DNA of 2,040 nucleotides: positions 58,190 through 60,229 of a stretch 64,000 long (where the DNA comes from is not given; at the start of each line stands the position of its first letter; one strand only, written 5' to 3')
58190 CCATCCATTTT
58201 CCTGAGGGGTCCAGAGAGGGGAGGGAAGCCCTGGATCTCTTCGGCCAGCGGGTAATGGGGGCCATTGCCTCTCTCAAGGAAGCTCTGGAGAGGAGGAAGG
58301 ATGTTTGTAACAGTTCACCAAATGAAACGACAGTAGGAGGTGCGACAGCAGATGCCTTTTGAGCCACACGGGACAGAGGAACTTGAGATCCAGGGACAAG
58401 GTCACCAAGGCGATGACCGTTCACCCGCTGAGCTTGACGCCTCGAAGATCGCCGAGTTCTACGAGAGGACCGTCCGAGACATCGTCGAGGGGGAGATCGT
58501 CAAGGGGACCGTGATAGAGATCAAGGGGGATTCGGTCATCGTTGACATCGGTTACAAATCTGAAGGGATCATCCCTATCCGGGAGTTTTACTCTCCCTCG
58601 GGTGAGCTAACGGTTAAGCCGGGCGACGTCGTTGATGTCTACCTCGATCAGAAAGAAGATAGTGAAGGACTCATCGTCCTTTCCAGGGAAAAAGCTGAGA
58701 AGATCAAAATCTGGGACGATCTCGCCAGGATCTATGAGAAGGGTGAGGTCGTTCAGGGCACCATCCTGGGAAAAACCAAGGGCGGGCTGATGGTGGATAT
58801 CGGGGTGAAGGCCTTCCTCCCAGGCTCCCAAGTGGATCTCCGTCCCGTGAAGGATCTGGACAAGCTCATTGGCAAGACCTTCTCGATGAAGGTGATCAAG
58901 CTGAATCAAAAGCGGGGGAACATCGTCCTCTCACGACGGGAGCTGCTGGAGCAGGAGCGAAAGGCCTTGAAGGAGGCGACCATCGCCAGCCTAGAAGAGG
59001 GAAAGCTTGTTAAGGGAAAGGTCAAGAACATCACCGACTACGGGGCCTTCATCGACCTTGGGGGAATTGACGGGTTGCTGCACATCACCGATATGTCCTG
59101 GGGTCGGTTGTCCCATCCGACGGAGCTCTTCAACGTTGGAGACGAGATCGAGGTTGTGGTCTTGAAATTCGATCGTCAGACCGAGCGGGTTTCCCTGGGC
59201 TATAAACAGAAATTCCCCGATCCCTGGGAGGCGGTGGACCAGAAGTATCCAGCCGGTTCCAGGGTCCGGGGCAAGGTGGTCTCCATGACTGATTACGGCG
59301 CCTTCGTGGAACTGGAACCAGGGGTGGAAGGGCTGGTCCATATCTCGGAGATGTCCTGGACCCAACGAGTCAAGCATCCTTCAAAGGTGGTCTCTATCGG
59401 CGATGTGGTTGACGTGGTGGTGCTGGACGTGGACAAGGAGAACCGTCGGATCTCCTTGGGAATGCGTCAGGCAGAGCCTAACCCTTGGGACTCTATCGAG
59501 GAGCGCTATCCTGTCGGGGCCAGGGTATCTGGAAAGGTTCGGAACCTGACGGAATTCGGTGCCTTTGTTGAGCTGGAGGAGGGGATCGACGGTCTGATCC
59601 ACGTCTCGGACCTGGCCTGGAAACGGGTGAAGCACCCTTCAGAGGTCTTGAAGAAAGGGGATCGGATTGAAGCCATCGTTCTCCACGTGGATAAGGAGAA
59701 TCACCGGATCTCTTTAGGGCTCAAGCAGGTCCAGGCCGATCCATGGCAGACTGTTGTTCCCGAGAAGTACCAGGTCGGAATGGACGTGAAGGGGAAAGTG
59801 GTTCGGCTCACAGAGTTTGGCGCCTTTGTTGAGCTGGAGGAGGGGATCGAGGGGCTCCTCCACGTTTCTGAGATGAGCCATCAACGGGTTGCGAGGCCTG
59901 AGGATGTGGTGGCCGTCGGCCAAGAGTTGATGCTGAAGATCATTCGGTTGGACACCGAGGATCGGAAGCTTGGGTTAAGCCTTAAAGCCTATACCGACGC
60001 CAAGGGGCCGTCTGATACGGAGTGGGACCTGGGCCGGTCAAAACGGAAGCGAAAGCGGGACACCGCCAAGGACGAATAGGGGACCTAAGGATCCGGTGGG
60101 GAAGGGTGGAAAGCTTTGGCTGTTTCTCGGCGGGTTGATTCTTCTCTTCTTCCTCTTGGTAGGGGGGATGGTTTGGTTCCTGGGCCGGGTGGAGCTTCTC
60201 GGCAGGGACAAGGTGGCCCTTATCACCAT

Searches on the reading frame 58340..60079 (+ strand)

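Call 12: search_protein_families(library=pfam, proteins=[window:58340-60079:+], max_evalue=0.00001)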
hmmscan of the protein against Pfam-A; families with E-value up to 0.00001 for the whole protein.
window:58340-60079:+ (579 aa): 5 families
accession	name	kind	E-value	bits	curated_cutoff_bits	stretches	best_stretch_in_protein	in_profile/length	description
PF00575.29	S1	-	4.6e-109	357.4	22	6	303-376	2-74/74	S1 RNA binding domain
PF23459.1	S1_RRP5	-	8.4e-33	113.2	27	2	478-548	2-72/72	RRP5 S1 domain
PF21710.3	Spt6_S1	-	3e-16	59.9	27.5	0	313-377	24-88/91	Spt6, S1/OB domain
PF13509.12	S1_2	-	2.4e-08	34.4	21.8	0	482-514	4-36/61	S1 domain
PF17092.11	PCB_OB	-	7.1e-08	33.6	27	0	298-363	24-99/111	Penicillin-binding protein OB-like domain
